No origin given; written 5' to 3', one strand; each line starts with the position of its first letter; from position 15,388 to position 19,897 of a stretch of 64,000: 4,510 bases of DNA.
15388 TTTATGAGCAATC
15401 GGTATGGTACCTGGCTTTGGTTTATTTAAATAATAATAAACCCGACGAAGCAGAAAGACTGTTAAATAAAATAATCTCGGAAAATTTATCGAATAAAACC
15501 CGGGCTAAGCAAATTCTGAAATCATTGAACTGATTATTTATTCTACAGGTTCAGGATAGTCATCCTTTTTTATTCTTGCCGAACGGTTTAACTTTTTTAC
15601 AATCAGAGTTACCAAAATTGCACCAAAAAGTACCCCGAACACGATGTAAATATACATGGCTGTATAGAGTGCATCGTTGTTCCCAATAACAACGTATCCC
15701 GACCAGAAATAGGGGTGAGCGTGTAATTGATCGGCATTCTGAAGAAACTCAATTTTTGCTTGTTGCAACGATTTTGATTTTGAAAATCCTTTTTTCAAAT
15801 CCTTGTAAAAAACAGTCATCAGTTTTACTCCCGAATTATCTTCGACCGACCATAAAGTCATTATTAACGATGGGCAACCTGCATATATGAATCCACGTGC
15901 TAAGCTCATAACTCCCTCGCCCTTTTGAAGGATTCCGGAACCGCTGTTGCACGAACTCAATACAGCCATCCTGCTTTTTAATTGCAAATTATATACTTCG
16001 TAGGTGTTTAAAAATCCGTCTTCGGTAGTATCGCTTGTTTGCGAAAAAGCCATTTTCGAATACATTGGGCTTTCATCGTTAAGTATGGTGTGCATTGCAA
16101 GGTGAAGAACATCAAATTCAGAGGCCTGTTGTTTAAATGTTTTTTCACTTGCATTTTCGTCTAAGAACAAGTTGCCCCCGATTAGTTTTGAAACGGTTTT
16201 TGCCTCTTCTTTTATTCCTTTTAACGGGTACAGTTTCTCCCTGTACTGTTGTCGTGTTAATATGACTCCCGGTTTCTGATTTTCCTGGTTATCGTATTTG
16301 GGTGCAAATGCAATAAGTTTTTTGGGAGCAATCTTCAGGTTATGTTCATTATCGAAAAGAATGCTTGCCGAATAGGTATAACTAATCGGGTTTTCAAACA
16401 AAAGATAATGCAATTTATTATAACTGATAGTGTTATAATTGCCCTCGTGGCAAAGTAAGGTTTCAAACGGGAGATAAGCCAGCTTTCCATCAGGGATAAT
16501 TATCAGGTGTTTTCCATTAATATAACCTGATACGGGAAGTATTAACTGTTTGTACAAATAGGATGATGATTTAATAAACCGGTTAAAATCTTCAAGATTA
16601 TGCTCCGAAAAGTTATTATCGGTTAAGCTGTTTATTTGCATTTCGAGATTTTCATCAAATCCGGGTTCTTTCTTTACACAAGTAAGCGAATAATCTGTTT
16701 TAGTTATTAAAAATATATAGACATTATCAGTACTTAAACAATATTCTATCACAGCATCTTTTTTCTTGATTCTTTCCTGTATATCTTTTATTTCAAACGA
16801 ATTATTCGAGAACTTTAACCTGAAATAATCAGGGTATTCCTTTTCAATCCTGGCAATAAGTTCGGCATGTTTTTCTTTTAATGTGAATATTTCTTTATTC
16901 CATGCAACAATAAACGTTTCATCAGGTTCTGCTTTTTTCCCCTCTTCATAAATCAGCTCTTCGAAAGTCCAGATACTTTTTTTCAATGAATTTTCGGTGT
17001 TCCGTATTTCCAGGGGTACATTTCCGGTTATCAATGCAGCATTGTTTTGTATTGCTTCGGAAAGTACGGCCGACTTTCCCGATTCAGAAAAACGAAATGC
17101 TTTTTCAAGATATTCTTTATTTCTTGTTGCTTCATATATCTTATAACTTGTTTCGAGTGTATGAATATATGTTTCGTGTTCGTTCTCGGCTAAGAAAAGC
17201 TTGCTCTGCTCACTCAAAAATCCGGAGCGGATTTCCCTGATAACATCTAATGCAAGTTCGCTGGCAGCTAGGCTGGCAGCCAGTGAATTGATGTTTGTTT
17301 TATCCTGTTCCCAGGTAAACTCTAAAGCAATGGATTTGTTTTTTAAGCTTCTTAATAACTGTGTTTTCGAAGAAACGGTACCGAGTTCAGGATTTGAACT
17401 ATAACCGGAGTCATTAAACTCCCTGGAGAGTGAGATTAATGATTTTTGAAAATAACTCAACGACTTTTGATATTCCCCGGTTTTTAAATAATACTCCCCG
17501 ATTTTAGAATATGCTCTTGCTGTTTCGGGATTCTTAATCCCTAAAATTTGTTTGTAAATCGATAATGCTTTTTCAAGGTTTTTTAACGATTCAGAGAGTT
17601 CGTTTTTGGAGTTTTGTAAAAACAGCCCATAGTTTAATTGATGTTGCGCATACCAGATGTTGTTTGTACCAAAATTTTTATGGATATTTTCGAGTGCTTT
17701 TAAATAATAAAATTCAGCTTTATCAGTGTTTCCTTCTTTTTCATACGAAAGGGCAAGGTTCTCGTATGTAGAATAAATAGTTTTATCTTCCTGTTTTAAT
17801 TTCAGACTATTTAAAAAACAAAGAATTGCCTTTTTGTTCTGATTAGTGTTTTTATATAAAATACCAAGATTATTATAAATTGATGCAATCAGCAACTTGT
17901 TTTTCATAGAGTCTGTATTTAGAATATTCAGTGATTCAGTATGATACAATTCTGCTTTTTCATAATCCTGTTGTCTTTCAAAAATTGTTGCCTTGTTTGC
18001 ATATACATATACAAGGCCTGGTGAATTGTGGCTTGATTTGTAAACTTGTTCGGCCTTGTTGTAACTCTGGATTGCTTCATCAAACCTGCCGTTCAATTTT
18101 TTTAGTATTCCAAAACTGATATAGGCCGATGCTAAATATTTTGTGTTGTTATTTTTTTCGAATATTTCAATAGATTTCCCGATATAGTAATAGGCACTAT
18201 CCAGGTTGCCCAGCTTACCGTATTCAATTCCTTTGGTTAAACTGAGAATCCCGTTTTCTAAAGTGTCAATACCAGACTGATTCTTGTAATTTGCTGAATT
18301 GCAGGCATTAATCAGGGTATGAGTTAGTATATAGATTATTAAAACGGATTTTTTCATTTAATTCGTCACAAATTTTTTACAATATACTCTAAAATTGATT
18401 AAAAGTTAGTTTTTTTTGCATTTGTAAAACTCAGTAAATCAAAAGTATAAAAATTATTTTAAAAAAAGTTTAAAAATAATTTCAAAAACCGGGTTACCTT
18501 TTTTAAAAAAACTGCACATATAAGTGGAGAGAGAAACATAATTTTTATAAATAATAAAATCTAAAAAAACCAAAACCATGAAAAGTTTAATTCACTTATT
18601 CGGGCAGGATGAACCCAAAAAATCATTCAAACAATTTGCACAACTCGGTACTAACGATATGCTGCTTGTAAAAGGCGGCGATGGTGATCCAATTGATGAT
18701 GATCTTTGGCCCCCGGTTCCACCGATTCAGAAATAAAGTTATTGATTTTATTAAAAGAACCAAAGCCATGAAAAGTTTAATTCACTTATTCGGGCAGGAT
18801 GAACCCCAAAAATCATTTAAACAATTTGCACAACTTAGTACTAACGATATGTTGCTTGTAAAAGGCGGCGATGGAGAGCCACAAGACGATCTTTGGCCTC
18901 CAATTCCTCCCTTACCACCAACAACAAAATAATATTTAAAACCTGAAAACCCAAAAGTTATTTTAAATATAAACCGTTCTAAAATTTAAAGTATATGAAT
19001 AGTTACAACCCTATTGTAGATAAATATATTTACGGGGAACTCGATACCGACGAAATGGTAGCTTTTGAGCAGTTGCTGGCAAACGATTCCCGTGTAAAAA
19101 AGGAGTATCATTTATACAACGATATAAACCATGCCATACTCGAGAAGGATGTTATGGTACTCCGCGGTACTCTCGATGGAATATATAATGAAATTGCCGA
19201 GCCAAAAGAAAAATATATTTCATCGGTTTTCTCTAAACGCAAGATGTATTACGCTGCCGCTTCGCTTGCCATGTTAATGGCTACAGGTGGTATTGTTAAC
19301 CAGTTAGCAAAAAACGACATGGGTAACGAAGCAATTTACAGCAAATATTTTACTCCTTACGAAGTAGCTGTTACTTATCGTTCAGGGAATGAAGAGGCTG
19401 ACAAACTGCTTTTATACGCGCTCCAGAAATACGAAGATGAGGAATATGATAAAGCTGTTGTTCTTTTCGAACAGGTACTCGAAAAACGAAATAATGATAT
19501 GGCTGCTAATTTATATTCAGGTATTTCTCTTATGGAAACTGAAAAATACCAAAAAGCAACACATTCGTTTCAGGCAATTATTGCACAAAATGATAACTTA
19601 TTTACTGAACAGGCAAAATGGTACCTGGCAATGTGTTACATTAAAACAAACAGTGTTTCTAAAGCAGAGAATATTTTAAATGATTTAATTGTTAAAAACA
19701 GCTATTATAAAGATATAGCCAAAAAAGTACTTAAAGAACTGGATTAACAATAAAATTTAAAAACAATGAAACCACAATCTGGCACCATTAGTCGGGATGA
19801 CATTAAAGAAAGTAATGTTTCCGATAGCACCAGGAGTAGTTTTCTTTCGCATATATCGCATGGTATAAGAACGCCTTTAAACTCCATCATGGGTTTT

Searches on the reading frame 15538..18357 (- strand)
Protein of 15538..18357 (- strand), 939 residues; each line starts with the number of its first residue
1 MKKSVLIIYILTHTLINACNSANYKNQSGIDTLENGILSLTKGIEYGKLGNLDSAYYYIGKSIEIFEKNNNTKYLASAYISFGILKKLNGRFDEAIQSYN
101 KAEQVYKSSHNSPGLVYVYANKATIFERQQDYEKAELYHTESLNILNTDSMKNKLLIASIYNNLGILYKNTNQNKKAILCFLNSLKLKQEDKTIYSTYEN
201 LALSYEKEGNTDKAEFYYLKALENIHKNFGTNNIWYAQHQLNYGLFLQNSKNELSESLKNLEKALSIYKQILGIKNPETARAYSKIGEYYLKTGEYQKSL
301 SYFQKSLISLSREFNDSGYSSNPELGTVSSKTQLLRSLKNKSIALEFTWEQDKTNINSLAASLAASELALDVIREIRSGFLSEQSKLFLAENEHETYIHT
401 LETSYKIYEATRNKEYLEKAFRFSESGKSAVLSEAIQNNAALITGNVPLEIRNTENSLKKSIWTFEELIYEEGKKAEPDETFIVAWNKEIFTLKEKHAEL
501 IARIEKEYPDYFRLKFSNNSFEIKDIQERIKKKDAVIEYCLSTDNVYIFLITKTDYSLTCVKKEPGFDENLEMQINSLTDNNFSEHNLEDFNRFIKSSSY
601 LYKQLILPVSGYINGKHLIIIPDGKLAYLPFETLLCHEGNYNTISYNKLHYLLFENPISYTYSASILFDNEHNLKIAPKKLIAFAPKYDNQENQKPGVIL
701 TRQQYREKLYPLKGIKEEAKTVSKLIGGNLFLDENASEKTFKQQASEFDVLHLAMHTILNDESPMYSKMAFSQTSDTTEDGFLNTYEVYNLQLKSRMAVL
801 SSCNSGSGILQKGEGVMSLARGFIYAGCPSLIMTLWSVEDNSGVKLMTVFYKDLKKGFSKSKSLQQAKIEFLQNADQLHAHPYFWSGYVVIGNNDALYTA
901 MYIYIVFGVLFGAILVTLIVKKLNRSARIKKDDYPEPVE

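Call 5: search_protein_families(library=pfam, proteins=[window:15538-18357:-], max_evalue=0.01)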
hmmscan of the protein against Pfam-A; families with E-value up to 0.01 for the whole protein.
window:15538-18357:- (939 aa): 18 families
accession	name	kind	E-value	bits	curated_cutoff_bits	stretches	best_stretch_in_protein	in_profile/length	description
PF12770.12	CHAT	-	1.3e-56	192.7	24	1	599-893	5-289/289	CHAT domain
PF13424.12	TPR_12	-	3.7e-36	123.6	30.1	4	239-307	5-72/77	Tetratricopeptide repeat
PF00515.34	TPR_1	-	8.4e-22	76.5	27.8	3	197-224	3-30/34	Tetratricopeptide repeat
PF07719.23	TPR_2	-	1.7e-19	68.7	27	2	198-223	4-29/34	Tetratricopeptide repeat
PF13176.12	TPR_7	-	4.9e-16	57.8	27.9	0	198-227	2-30/36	Tetratricopeptide repeat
PF13181.12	TPR_8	-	1.5e-15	56.4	25.7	2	196-223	2-29/34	Tetratricopeptide repeat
PF13374.12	TPR_10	-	1.7e-14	53.7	27.5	0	279-309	1-31/42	Tetratricopeptide repeat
PF24885.1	TPR_NPHP3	-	1.1e-09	38.5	100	1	51-193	73-218/239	Nephrocystin-3 TPR domain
PF13431.12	TPR_17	-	1.2e-07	31.9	24.4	0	158-178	13-33/34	Tetratricopeptide repeat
PF13414.12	TPR_11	-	3.5e-06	27.1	26.8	0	89-104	7-22/42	TPR repeat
PF13432.12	TPR_16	-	5.6e-06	27.1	32.7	0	262-307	14-58/65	Tetratricopeptide repeat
PF13428.12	TPR_14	-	1.5e-05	25.7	23.5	0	200-224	6-30/44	Tetratricopeptide repeat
PF14938.12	SNAP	-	2.1e-05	24.6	25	1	51-156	89-191/282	Soluble NSF attachment protein, SNAP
PF23914.1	TPR_CcmH_CycH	-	3e-05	24.3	42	0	164-229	56-121/158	Cytochrome c-type biogenesis protein H TPR domain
PF03568.22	Peptidase_C50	-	6.8e-05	22.6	27.8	0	782-840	335-392/395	Peptidase family C50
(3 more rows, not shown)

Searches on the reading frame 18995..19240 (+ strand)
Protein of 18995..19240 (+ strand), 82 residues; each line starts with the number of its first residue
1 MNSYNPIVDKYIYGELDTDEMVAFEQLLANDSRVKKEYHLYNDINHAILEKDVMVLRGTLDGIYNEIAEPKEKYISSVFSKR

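Call 65: search_solved_structures(query=A5, max_evalue=10, show_alignments=2)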
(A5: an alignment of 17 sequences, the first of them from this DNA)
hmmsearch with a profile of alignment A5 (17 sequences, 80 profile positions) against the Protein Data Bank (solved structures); distinct sequences matched with E-value up to 10: 16.
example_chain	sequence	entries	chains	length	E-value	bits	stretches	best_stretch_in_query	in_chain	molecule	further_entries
9dw0_H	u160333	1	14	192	0.035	17.3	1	44-73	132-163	ATP-dependent Clp protease proteolytic subunit, mitochondrial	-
9was_A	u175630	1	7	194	0.036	17.3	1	44-73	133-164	ATP-dependent Clp protease proteolytic subunit, mitochondrial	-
9pn7_A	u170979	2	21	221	0.044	17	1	44-73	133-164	ATP-dependent Clp protease proteolytic subunit, mitochondrial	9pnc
9kuf_A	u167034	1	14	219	0.044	17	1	44-73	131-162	ATP-dependent Clp protease proteolytic subunit, mitochondrial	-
8ylb_A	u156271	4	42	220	0.044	17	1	44-73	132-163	ATP-dependent Clp protease proteolytic subunit, mitochondrial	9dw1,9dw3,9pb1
6bba_A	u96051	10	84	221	0.045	17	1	44-73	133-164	ATP-dependent Clp protease proteolytic subunit, mitochondrial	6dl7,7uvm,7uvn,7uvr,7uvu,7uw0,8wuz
7vp9_A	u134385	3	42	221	0.045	17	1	44-73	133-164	ATP-dependent Clp protease proteolytic subunit, mitochondrial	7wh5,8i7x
8hgk_A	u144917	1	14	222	0.045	16.9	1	44-73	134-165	ATP-dependent Clp protease proteolytic subunit, mitochondrial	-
8w7c_A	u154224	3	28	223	0.046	16.9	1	44-73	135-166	ATP-dependent Clp protease proteolytic subunit, mitochondrial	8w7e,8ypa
6h23_A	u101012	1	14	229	0.048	16.9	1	44-73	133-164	ATP-dependent Clp protease proteolytic subunit, mitochondrial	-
1vb5_A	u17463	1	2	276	0.058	16.6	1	38-64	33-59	translation initiation factor eIF-2B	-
1tg6_A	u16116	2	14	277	0.066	16.4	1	44-73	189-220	Putative ATP-dependent Clp protease proteolytic subunit | ATP-dependent Clp protease proteolytic subunit, mitochondrial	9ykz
9zn4_A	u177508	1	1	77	0.19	14.9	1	16-48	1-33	Nif11 domain-containing protein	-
5whf_A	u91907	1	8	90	0.51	13.6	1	43-77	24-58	Vimentin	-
3swk_A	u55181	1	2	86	0.52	13.5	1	47-77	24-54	Vimentin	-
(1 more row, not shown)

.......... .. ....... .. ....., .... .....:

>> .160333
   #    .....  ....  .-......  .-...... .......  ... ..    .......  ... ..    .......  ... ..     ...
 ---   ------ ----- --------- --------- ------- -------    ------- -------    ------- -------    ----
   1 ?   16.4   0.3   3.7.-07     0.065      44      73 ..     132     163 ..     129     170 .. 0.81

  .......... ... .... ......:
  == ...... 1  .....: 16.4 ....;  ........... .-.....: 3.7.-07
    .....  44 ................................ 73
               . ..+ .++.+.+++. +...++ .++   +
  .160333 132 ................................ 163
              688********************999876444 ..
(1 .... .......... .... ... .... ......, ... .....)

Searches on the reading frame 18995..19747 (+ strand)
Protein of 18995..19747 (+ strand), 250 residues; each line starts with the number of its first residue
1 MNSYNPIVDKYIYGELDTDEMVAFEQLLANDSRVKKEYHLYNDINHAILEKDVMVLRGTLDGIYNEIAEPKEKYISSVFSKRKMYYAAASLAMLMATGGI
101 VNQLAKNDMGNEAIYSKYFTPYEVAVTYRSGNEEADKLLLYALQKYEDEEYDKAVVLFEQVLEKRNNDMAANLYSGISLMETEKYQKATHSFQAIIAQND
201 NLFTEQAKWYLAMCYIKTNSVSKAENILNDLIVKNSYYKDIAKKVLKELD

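Call 3: search_protein_families(library=pfam, proteins=[window:18995-19747:+], max_evalue=1)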
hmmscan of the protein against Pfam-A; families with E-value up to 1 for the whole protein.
window:18995-19747:+ (250 aa): 22 families
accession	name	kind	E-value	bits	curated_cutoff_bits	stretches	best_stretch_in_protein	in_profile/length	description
PF14559.12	TPR_19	-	2.3e-09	37.8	25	2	179-231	1-51/68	Tetratricopeptide repeat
PF12895.13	ANAPC3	-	1.2e-05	25.9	27.2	2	149-229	3-80/82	Anaphase-promoting complex, cyclosome, subunit 3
PF13174.12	TPR_6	-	1.5e-05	25.7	26.3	0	207-233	2-28/33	Tetratricopeptide repeat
PF07719.23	TPR_2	-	2.3e-05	24.6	27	0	175-201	7-33/34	Tetratricopeptide repeat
PF13432.12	TPR_16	-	7.4e-05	23.5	32.7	2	176-232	4-57/65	Tetratricopeptide repeat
PF25062.1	ARM_TT21_N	-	0.00018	21.7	40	1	129-237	92-200/222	Tetratricopeptide repeat protein 21 N-terminal ARM repeat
PF13428.12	TPR_14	-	0.0016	19.4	23.5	0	138-173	4-39/44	Tetratricopeptide repeat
PF17580.7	GBR_NSP5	-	0.0048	17.2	25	1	144-211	96-168/176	Group B Rotavirus Non-structural protein 5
PF23914.1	TPR_CcmH_CycH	-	0.0058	16.9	42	1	144-197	96-149/158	Cytochrome c-type biogenesis protein H TPR domain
PF00515.34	TPR_1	-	0.0086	16.3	27.8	0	149-165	15-31/34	Tetratricopeptide repeat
PF25063.1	ARM_TT21_C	-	0.018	15.3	35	1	138-247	98-206/209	Tetratricopeptide repeat protein 21 C-terminal ARM domain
PF24575.1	TPR_Slam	-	0.021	15.7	35.2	1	135-225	15-101/104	Surface lipoprotein assembly modifier, N-terminal TPR repeats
PF16065.10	DUF4807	-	0.024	14.7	27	0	199-231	64-96/126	Domain of unknown function (DUF4807)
PF07602.17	DUF1565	-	0.044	13.6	20.3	1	149-237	121-200/257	Protein of unknown function (DUF1565)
PF09477.16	Type_III_YscG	-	0.051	14.1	32.1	1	151-233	22-97/116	Bacterial type III secretion system chaperone protein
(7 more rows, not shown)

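Call 15: search_protein_families(library=ncbifam, proteins=[window:18995-19747:+], max_evalue=0.1)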
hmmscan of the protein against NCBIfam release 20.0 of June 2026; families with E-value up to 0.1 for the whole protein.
window:18995-19747:+ (250 aa): 14 families
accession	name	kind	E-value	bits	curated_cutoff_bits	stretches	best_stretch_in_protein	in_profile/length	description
TIGR02917.1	PEP_TPR_lipo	equivalog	1.3e-08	33.2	312.2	1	140-236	266-360/899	XrtA/PEP-CTERM system TPR-repeat protein PrsT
NF040959.1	MamA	equivalog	4e-07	29.7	200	1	150-234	52-134/204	magnetosome protein MamA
TIGR02552.1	LcrH_SycD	equivalog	7.7e-07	28.9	104.8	1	136-247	19-131/136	SycD/LcrH family type III secretion system chaperone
NF008756.0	PRK11788.1-4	equivalog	2.6e-06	26.7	474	1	141-234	186-278/389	lipopolysaccharide assembly protein LapB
NF008757.0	PRK11788.1-5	equivalog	2.9e-05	23.4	363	1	142-237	187-281/388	lipopolysaccharide assembly protein LapB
NF008753.0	PRK11788.1-1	equivalog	0.00012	21.4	395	1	141-233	186-277/389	lipopolysaccharide assembly protein LapB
TIGR02521.1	type_IV_pilW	equivalog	0.00025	20.6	154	1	123-240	55-170/234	type IV pilus biogenesis/stability protein PilW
TIGR02795.1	tol_pal_ybgF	equivalog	0.00027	21.5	90.1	1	177-242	10-76/119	tol-pal system protein YbgF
NF053607.1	CHU_0125_OmpA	equivalog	0.00062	18.4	620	1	142-245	26-129/639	CHU_0125 family OmpA-like outer membrane integrity protein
NF052415.1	T3SS_chap_SctY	equivalog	0.0016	18.9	70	1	134-227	5-99/106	type III secretion apparatus assembly chaperone SctY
TIGR00540.1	TPR_hemY_coli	hypoth_equivalog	0.0022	16.8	142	1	133-226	290-380/385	heme biosynthesis-associated TPR protein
NF052304.1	CdsG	equivalog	0.0074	16.5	170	1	159-246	34-120/133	CdsG family type III secretion system protein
NF052375.1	antisigma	equivalog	0.021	14.8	100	1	10-127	4-130/217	anti-sigma factor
NF052400.1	M48_BAM_BepA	equivalog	0.03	13.1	570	1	141-236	311-406/483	beta-barrel assembly-enhancing protease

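Call 52: find_homologous_proteins(query=window:18995-19747:+, max_evalue=0.001)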
Query window:18995-19747:+ (250 aa): 87 proteins with E <= 0.001 among 430 candidates.
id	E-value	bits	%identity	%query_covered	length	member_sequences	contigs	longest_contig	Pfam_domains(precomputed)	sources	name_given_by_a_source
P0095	6.7e-156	534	100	100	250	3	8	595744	PF14559.13,PF12895.14,PF07719.24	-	-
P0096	1.5e-103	363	67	100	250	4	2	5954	PF14559.13,PF12895.14,PF07719.24,PF13174.13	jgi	-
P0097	3.3e-97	343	66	100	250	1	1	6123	PF14559.13,PF12895.14,PF07719.24,PF13174.13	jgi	jgi:tetratricopeptide (TPR) repeat protein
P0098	6.6e-97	342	65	100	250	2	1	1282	PF14559.13,PF23914.2,PF00515.35,PF07719.24,PF13174.13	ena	-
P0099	1.8e-93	330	62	99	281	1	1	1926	PF14559.13,PF13174.13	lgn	-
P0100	8.7e-93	328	64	100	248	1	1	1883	PF14559.13,PF00515.35,PF12895.14,PF07719.24,PF13174.13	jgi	-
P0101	1.4e-92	327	64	100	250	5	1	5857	PF14559.13,PF13432.13,PF07719.24,PF13174.13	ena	-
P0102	2.0e-92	327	64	100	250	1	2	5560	PF14559.13,PF13432.13,PF07719.24,PF13174.13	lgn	-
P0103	3.7e-91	323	63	100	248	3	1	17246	PF14559.13,PF00515.35,PF12895.14,PF13432.13,PF07719.24,PF13174.13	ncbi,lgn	ncbi:MAG: tol-pal system YbgF family protein [Bacteroidales bacterium]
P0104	1.8e-85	304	59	100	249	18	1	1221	PF14559.13,PF07719.24,PF13174.13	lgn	-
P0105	5.4e-85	303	59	97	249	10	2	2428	PF14559.13,PF07719.24,PF13174.13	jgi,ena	-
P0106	1.1e-84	302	59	97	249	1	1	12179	-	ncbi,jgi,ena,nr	ncbi:MAG: hypothetical protein C0597_12405 [Marinilabiliales bacterium]|nr:MAG: hypothetical protein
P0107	6.9e-84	299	56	97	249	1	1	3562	PF14559.13,PF07719.24,PF13174.13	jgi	-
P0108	1.9e-83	298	57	98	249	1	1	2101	PF14559.13,PF07719.24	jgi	-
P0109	1.9e-83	298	56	100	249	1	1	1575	PF14559.13,PF25062.2,PF07719.24,PF13174.13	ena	-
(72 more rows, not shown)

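Call 61: predict_structure(alignment_id=A4)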
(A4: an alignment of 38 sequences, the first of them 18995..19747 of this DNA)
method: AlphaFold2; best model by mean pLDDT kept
length: 250 residues; sequences in the alignment: 38
mean_pLDDT: 58.9   pTM: 0.47
mean pLDDT of the five models: 58.9, 53.1, 52.8, 52.7, 50.8
residues with pLDDT >= 90: 0; 70-90: 83; 50-70: 90; < 50: 77
segments of 3 or more residues with pLDDT < 50: 1-4, 47-109, 123-131
pLDDT, mean of each block of 10 residues (from residue 1): 56 72 76 69 50 36 32 27 27 28 36 66 48 63 69 71 68 67 65 64 70 73 81 76 82
secondary structure, 60 per line:
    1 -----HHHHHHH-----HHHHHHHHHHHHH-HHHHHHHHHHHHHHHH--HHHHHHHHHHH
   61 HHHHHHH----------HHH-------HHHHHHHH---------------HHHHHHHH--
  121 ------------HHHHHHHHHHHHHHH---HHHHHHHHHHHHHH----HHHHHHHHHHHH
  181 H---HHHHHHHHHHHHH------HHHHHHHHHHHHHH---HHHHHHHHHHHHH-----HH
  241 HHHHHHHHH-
elements in order: H6-12 H18-30 H32-47 H50-67 H88-95 H111-118 H133-147 H151-164 H169-181 H185-197 H204-217 H221-233 H239-249
